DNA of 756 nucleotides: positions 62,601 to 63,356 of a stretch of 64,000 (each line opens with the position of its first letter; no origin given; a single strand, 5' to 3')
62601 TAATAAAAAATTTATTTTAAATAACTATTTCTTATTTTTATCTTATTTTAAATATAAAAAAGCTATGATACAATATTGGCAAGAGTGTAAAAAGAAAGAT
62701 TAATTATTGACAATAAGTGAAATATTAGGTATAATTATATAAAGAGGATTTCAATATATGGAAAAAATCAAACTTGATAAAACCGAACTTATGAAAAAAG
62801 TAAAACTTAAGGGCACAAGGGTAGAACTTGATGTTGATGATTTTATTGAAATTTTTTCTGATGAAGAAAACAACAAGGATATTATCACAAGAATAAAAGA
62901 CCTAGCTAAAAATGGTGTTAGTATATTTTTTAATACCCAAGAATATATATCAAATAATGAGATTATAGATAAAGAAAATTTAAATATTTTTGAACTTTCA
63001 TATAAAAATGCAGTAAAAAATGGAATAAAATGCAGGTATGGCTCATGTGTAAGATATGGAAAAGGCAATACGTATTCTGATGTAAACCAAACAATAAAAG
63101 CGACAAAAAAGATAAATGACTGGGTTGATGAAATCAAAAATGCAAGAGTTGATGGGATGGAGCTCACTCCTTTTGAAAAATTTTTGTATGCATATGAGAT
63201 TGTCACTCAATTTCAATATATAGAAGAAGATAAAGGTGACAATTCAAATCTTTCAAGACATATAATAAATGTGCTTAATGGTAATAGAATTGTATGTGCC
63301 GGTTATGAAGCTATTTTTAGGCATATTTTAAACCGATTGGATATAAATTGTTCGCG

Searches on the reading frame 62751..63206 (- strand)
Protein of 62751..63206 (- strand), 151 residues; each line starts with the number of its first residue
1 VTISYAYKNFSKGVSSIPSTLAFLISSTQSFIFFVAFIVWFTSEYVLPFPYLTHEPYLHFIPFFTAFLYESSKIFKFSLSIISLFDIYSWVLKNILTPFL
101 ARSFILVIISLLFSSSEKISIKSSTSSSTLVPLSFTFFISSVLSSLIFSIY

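Call 69: find_encoding_contigs(protein=window:62751-63206:-, flank=10000, max_places=4)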
Protein window:62751-63206:- (151 aa): no gene with exactly this product is on record in the collection.
